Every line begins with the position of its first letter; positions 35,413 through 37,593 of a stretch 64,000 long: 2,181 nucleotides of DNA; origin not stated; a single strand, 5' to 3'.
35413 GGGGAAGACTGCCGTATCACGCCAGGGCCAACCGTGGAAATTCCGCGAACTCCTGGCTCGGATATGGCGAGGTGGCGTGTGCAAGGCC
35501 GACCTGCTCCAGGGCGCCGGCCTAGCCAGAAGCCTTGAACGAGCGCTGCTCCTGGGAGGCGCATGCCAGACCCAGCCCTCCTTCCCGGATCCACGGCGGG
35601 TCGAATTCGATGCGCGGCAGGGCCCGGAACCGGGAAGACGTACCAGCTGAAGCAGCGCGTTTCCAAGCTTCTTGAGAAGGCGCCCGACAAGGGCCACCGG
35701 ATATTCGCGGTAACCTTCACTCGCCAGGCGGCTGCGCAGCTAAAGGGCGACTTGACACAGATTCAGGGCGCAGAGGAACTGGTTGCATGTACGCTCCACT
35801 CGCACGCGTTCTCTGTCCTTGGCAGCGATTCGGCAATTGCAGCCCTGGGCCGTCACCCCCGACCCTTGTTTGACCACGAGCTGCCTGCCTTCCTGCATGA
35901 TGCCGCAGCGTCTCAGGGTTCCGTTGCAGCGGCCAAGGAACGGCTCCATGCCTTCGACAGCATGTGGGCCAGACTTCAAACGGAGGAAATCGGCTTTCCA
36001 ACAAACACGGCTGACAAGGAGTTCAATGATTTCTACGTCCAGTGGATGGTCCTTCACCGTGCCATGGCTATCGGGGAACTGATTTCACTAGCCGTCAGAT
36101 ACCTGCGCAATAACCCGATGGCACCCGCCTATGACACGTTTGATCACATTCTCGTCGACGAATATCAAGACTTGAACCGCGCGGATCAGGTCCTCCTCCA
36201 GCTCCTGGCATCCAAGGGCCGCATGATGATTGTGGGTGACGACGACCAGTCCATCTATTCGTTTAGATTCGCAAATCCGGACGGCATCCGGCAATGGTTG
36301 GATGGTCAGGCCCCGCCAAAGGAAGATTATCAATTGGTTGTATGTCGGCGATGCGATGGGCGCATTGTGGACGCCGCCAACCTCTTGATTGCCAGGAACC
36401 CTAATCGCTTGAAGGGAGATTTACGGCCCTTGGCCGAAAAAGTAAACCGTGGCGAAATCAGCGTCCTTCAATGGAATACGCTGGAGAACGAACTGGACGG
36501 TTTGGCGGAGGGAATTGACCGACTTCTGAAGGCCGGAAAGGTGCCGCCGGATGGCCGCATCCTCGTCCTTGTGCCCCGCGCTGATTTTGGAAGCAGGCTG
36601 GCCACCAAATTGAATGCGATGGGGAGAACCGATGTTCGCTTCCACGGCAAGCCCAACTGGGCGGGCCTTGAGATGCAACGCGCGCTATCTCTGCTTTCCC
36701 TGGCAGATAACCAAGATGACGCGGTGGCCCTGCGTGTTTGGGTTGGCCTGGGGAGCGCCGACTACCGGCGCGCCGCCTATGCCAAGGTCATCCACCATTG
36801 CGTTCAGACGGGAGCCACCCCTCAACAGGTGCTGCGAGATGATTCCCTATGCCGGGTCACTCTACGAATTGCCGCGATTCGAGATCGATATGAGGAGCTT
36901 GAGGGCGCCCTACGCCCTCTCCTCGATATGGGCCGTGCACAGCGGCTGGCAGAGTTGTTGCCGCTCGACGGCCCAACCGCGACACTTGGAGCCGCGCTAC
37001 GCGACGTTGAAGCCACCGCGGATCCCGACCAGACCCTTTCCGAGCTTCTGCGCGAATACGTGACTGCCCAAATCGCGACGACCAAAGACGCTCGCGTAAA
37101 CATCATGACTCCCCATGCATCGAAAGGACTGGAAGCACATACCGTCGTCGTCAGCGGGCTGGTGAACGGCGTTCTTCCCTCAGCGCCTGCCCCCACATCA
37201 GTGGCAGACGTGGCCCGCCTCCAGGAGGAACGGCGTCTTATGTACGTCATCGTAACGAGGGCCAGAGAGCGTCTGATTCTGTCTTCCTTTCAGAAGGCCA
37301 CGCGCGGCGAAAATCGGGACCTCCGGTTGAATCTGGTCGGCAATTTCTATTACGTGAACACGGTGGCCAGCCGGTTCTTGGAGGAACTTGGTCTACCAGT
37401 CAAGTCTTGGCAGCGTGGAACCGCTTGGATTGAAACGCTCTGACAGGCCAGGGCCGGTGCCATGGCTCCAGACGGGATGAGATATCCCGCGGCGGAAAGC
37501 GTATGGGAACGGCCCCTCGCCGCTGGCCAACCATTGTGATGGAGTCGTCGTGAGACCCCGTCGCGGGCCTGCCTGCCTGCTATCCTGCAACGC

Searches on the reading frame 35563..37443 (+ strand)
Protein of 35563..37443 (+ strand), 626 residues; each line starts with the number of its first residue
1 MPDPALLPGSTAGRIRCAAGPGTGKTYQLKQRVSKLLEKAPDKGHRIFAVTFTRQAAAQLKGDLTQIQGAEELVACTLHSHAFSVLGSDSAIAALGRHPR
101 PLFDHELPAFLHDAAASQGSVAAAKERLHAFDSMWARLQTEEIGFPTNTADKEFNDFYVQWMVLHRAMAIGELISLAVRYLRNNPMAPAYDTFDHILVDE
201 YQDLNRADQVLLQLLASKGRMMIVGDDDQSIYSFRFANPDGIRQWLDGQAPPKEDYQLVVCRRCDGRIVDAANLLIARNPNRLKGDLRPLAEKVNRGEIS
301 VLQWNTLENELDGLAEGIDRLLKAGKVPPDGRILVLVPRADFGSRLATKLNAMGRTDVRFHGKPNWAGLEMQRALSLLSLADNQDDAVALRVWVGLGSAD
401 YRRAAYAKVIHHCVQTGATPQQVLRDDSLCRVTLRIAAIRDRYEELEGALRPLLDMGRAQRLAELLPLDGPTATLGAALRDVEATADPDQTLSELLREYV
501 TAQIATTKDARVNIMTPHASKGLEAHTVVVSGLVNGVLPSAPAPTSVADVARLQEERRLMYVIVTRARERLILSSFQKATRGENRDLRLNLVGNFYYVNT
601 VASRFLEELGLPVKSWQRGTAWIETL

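Call 39: search_protein_families(library=pfam, proteins=[window:35563-37443:+], max_evalue=0.001)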
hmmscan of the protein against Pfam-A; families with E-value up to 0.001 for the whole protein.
window:35563-37443:+ (626 aa): 6 families
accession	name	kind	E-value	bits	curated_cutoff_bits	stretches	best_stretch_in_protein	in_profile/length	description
PF00580.27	UvrD-helicase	-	2.4e-35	123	23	1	13-244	14-265/271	UvrD/REP helicase N-terminal domain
PF13361.12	UvrD_C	-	2.1e-20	73.9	25.6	1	483-577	255-349/350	UvrD-like helicase C-terminal domain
PF13245.12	AAA_19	-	1.8e-19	70.7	25.1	1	18-235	17-134/134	AAA domain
PF13538.12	UvrD_C_2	-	6.4e-06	26.4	27.4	0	553-573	31-51/52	UvrD-like helicase C-terminal domain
PF13604.12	AAA_30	-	0.00032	20.9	27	0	18-64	24-66/191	AAA domain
PF01443.25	Viral_helicase1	-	0.00058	20.2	21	0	172-234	38-101/228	Viral superfamily 1 RNA helicase core domain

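Call 71: search_protein_families(library=padloc, proteins=[window:35563-37443:+], max_evalue=0.01)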
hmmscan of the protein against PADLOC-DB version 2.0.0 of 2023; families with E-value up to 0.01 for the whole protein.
window:35563-37443:+ (626 aa): 49 families (the best 25 are shown)
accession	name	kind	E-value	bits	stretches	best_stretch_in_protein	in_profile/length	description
PDLC00114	GajB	-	4e-54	182.3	2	18-390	26-411/635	UrvD helicase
PDLC00117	GajB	-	2.4e-42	143.2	1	18-580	33-580/604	UrvD helicase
PDLC03802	RTasHel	-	1.1e-40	138.1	2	11-278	17-275/675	DRT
PDLC00132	GajB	-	2e-39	133.7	2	13-326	17-341/625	UrvD helicase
PDLC00123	GajB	-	2.4e-32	110.3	3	150-301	137-285/540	UrvD helicase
PDLC00103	GajB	-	2.2e-30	104.2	1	17-584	33-585/612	UrvD helicase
PDLC00127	GajB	-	8.2e-28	95.2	2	17-233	25-246/594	UrvD helicase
PDLC00130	GajB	-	1.2e-27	94.5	2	17-295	20-310/589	UrvD helicase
PDLC00122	GajB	-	1.8e-26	91.1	3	181-279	149-250/502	UrvD helicase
PDLC00119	GajB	-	5.3e-23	79.8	3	192-273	218-297/565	UrvD helicase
PDLC00121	GajB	-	2.7e-22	77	3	167-275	176-282/565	UrvD helicase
PDLC00144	GajB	-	8.8e-20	68.8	3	502-579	458-524/559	UrvD helicase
PDLC00138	GajB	-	1.9e-19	67.8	2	191-279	219-307/581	UrvD helicase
PDLC00129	GajB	-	6.8e-19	65.9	1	192-311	226-337/594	UrvD helicase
PDLC00104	GajB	-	4.2e-18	63.4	2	191-280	164-253/574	UrvD helicase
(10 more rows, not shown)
